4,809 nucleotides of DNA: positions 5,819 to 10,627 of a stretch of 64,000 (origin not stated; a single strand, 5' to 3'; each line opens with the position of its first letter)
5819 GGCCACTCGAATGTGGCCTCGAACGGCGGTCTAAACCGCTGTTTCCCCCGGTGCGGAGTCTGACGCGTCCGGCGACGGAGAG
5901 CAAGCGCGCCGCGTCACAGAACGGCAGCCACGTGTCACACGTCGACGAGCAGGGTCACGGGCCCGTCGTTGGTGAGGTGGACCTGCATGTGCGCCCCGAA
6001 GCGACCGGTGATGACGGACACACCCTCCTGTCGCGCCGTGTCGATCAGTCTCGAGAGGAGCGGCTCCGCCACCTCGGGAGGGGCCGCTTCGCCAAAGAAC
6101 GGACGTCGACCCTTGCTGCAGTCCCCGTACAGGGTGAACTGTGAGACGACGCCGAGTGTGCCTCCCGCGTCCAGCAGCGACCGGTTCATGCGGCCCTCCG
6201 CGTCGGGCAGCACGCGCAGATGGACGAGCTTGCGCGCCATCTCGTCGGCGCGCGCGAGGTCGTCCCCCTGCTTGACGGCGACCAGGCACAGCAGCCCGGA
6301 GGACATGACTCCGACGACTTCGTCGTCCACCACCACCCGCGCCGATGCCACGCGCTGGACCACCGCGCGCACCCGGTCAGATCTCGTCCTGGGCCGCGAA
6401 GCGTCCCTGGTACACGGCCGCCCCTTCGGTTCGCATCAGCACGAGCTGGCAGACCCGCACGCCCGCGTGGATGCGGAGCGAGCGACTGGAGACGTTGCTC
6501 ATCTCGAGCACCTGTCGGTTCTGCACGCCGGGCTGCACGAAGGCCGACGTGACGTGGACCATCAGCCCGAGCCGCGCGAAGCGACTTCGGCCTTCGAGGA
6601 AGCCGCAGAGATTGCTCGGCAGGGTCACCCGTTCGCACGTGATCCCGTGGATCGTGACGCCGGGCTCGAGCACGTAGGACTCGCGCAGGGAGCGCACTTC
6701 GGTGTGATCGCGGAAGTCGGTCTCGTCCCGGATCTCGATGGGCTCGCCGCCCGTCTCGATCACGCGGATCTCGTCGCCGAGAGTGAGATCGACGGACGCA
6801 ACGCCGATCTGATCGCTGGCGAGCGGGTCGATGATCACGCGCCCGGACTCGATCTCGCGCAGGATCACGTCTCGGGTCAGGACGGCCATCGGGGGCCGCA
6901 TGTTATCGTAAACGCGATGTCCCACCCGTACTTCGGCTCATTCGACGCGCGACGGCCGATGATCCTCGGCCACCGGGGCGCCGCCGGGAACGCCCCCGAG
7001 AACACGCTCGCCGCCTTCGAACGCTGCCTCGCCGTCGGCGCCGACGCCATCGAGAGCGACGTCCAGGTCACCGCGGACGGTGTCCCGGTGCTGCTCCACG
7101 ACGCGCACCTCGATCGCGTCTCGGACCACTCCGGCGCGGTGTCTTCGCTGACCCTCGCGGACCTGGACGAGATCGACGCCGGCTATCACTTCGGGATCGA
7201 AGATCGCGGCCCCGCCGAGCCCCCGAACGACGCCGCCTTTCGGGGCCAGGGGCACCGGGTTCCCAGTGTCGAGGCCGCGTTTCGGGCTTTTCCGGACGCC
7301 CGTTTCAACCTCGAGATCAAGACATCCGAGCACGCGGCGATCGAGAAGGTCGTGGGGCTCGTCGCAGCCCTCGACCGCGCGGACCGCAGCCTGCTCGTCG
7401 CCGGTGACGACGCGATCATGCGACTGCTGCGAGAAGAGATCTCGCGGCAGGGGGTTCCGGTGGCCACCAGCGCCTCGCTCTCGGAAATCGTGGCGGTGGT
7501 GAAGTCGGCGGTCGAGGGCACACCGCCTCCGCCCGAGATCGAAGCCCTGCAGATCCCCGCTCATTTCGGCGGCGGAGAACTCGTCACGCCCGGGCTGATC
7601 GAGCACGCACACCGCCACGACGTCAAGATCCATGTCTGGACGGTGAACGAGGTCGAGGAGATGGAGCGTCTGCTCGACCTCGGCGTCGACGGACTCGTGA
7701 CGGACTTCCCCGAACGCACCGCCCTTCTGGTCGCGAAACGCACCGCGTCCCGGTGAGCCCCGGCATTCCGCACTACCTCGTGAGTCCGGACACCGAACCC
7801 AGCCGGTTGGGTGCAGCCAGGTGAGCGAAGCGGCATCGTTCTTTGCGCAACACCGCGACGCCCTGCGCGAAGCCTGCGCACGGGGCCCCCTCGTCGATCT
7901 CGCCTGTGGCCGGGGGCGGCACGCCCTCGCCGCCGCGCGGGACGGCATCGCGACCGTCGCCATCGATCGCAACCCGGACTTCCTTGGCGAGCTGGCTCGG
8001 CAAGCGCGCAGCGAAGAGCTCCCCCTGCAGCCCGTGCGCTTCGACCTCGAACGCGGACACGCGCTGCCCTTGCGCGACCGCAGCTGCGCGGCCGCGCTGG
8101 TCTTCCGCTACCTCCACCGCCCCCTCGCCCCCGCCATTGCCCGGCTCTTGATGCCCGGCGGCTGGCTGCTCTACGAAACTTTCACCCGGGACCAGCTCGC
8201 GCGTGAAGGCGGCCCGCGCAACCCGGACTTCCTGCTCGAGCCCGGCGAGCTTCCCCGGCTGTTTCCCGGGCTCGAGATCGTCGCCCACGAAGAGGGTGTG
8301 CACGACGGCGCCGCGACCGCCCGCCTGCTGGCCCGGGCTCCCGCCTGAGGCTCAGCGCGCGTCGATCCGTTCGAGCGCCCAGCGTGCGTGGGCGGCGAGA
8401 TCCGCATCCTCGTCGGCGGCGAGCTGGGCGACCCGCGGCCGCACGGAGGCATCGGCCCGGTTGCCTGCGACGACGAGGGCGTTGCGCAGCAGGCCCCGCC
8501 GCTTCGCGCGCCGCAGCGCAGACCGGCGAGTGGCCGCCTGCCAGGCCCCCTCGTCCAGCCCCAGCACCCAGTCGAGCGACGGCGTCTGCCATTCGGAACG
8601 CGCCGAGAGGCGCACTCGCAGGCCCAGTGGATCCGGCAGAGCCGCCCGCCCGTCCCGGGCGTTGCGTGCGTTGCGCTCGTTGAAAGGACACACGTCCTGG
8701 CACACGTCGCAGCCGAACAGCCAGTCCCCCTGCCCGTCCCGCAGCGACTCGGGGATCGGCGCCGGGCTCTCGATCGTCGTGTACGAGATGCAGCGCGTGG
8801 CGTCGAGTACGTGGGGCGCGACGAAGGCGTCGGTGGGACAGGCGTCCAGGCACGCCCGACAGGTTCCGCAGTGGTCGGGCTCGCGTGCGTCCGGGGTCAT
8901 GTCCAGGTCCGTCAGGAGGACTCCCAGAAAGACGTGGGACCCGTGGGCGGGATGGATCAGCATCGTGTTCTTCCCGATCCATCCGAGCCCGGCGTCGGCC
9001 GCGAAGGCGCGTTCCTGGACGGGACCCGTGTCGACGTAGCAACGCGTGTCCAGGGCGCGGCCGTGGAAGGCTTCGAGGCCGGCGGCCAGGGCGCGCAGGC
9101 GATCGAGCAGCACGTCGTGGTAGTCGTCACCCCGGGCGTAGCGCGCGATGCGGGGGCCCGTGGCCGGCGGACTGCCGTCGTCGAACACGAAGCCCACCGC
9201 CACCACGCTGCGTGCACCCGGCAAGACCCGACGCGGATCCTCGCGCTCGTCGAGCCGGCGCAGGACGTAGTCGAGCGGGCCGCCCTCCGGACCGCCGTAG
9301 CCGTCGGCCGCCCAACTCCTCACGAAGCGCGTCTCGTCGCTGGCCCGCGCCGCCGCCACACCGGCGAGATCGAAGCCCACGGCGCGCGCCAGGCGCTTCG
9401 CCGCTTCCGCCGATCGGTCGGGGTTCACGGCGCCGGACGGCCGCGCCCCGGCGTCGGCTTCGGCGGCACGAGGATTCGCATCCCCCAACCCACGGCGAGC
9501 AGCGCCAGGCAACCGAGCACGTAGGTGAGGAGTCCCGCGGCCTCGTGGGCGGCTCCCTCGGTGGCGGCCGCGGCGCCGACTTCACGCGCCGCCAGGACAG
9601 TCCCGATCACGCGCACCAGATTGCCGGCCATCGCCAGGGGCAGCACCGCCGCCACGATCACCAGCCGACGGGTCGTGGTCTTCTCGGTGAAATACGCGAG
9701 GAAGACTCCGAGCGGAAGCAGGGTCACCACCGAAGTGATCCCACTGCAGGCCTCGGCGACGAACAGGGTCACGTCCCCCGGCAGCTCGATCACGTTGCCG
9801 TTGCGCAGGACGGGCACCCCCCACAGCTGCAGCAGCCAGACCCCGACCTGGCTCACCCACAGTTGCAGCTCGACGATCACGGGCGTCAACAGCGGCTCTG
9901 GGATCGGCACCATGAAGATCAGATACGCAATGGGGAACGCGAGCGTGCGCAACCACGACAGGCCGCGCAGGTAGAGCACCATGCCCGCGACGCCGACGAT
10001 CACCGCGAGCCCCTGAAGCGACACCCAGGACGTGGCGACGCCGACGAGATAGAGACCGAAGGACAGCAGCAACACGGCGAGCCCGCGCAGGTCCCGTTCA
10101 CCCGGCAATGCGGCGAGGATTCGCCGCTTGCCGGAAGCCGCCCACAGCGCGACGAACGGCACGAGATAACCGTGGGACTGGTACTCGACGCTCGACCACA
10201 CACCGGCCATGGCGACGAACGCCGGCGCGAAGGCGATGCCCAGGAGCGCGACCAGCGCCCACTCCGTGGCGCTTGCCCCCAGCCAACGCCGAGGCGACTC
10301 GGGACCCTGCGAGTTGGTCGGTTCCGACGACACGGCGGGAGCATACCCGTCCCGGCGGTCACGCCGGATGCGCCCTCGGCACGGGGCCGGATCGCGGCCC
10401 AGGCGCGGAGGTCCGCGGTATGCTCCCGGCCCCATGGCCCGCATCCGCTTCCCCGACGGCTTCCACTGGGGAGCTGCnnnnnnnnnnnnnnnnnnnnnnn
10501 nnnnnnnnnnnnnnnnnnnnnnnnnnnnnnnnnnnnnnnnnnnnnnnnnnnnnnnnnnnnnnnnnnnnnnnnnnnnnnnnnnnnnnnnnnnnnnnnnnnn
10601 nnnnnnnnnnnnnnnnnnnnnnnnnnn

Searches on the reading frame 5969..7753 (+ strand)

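Call 37: search_protein_families(library=pfam, proteins=[window:5969-7753:+], max_evalue=0.001)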
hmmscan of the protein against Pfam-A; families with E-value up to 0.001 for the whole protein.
window:5969-7753:+ (595 aa): 1 family
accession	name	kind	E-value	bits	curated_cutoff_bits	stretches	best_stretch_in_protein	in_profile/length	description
PF03009.23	GDPD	-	2.6e-45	155.9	23.6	1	335-582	1-243/244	Glycerophosphoryl diester phosphodiesterase family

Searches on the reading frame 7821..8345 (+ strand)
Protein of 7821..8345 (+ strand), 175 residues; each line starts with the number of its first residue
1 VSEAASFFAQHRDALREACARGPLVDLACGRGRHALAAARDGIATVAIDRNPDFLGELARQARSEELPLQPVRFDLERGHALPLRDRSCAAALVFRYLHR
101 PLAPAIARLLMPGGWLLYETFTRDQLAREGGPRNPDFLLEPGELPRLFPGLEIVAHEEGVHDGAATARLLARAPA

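Call 37: search_protein_families(library=pfam, proteins=[window:7821-8345:+], max_evalue=0.001)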
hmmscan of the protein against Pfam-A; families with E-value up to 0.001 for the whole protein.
window:7821-8345:+ (175 aa): 4 families
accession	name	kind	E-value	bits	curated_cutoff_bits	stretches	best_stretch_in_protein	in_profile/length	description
PF13649.12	Methyltransf_25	-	1.2e-08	35.9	27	1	25-114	2-97/97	Methyltransferase domain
PF08241.18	Methyltransf_11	-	4.9e-08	33.9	21.2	1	25-117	1-94/95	Methyltransferase domain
PF13489.12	Methyltransf_23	-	7.7e-05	22.9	27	1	20-150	22-147/164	Methyltransferase domain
PF13847.12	Methyltransf_31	-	0.00057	20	27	1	24-87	7-73/145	Methyltransferase domain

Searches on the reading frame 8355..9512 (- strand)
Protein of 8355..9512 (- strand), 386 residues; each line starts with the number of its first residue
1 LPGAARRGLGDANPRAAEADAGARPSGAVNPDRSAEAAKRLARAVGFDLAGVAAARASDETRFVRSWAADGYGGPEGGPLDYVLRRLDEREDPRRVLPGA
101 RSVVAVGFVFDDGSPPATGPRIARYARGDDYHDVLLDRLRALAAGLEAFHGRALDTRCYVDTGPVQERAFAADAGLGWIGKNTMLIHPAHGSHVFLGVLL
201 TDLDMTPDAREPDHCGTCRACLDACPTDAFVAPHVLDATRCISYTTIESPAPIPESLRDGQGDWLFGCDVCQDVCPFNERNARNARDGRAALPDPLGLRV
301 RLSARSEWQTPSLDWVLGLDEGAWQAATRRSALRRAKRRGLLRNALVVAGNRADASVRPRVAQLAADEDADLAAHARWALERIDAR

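Call 37: search_protein_families(library=pfam, proteins=[window:8355-9512:-], max_evalue=0.001)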
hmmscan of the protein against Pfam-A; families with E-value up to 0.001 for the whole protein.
window:8355-9512:- (386 aa): 6 families
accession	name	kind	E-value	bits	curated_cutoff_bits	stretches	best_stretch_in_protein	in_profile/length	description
PF13484.11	Fer4_16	-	1.2e-21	77.7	30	1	214-278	1-66/66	4Fe-4S double cluster binding domain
PF08331.15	QueG_DUF1730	-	2.1e-17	63.3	25.1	1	90-162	1-77/77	Epoxyqueuosine reductase QueG, DUF1730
PF13183.11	Fer4_8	-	1.1e-05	26.3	27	0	209-227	48-66/68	4Fe-4S dicluster domain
PF00037.32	Fer4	-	5.4e-05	23.3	21.1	0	212-230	5-23/24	4Fe-4S binding domain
PF13187.11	Fer4_9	-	0.00013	22.4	27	0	213-229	35-51/52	4Fe-4S dicluster domain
PF13237.11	Fer4_10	-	0.00013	22.2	25.5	0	210-227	4-21/53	4Fe-4S dicluster domain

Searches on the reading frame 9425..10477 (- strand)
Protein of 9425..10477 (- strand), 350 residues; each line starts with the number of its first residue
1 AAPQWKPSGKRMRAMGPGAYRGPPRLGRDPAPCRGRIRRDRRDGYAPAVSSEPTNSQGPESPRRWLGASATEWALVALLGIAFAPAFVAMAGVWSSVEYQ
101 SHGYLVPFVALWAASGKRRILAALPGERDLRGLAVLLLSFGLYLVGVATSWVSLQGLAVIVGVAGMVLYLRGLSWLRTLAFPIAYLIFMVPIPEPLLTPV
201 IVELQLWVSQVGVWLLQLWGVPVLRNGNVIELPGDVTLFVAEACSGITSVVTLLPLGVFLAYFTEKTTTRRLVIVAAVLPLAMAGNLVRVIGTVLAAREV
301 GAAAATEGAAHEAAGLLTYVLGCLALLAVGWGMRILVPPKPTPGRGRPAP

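Call 37: search_protein_families(library=pfam, proteins=[window:9425-10477:-], max_evalue=0.001)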
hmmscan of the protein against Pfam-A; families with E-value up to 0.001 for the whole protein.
window:9425-10477:- (350 aa): 1 family
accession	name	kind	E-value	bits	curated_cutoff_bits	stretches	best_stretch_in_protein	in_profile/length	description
PF09721.15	Exosortase_EpsH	-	1.2e-59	202.2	25.7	1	77-331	2-252/254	Transmembrane exosortase (Exosortase_EpsH)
